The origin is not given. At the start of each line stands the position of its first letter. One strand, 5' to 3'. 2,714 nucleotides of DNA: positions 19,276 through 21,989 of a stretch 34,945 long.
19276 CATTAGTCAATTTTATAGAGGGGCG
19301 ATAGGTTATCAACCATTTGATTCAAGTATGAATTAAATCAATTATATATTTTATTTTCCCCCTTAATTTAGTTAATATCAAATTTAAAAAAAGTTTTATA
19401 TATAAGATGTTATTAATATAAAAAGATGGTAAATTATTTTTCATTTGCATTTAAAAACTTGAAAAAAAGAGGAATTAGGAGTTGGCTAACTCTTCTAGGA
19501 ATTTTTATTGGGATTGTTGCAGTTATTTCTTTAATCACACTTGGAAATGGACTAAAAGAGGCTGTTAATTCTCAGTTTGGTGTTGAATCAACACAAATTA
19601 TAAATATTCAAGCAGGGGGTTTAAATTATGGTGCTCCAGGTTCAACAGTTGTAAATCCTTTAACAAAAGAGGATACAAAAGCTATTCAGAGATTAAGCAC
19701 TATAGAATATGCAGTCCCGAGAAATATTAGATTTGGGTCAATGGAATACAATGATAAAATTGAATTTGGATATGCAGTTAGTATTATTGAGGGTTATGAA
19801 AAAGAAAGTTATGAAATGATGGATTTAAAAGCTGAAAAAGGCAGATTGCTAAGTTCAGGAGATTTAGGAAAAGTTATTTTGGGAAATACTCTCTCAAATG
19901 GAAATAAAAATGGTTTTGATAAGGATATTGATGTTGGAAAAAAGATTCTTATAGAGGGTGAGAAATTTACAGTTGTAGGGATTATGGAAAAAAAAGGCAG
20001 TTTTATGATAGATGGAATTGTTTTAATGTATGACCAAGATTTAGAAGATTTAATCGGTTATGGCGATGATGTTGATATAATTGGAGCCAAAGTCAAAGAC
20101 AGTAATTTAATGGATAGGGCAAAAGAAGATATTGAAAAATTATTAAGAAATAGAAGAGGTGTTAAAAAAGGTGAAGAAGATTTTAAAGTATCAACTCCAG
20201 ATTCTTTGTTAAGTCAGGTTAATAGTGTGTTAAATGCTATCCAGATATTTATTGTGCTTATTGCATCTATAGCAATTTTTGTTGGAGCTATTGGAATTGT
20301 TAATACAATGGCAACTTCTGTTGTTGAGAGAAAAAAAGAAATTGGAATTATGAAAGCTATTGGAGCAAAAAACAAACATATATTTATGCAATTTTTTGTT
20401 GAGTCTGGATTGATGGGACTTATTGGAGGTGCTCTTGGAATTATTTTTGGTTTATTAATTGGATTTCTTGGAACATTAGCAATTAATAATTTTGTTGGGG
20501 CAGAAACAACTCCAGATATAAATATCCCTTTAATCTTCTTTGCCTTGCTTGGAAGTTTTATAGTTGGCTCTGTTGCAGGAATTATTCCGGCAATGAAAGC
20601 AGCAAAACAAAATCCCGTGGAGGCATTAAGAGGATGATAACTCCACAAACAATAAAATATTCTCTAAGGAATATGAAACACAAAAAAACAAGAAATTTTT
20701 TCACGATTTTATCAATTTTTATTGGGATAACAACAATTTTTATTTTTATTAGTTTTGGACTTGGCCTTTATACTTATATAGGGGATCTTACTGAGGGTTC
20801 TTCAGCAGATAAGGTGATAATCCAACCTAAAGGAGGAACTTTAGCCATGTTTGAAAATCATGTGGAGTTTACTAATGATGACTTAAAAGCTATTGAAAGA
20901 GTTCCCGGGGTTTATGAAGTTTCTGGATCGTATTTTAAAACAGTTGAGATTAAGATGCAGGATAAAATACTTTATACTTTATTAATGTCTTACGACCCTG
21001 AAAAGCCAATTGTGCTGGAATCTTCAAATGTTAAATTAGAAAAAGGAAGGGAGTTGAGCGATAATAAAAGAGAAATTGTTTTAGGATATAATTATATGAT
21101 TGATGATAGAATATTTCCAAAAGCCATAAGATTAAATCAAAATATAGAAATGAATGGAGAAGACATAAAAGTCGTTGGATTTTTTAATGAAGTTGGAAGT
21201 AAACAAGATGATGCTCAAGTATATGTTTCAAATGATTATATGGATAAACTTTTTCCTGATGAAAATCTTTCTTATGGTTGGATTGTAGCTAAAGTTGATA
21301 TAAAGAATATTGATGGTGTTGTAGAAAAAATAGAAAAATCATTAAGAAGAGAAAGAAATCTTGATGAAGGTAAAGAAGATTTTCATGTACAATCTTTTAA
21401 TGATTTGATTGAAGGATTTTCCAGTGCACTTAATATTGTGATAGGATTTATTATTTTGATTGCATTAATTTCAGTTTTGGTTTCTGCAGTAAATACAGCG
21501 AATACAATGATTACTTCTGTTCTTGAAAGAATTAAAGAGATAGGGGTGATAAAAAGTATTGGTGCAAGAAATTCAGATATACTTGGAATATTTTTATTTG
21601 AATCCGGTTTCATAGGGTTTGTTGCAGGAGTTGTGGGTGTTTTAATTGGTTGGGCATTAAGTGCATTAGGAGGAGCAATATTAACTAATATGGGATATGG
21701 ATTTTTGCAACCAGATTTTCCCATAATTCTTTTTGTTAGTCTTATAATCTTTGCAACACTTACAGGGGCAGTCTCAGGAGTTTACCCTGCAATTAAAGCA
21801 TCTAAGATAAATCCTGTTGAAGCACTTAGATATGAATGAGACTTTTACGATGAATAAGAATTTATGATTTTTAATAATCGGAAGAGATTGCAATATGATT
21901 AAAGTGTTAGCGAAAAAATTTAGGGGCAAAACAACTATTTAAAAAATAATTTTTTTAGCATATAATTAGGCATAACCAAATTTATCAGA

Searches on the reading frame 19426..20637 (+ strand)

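Call 9: search_protein_families(library=pfam, proteins=[window:19426-20637:+], max_evalue=0.001)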
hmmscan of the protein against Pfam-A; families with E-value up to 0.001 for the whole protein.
window:19426-20637:+ (403 aa): 2 families
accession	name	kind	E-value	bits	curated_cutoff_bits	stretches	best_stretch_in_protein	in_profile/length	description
PF12704.14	MacB_PCD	-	6.4e-28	98.9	27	1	19-238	1-206/207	MacB-like periplasmic core domain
PF02687.27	FtsX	-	2.1e-21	76.6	25.5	1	278-397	2-120/120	FtsX-like permease C-terminal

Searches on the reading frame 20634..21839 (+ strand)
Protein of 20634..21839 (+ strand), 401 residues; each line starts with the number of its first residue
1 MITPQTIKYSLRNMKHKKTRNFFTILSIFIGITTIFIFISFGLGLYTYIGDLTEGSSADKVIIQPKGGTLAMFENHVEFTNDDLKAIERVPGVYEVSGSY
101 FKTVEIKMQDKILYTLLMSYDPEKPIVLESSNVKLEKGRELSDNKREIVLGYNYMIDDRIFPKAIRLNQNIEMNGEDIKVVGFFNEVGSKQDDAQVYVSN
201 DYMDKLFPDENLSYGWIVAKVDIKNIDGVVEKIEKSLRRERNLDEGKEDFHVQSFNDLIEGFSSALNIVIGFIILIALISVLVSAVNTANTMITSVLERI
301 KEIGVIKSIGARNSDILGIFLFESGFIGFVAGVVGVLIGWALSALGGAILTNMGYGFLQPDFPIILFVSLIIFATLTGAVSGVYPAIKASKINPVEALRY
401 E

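Call 9: search_protein_families(library=pfam, proteins=[window:20634-21839:+], max_evalue=0.001)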
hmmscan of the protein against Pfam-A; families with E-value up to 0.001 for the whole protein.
window:20634-21839:+ (401 aa): 2 families
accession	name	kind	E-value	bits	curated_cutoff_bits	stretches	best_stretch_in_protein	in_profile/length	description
PF02687.27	FtsX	-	6.3e-20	71.9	25.5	1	274-394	1-120/120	FtsX-like permease C-terminal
PF12704.14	MacB_PCD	-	1.6e-15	58.4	27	1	22-233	2-204/207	MacB-like periplasmic core domain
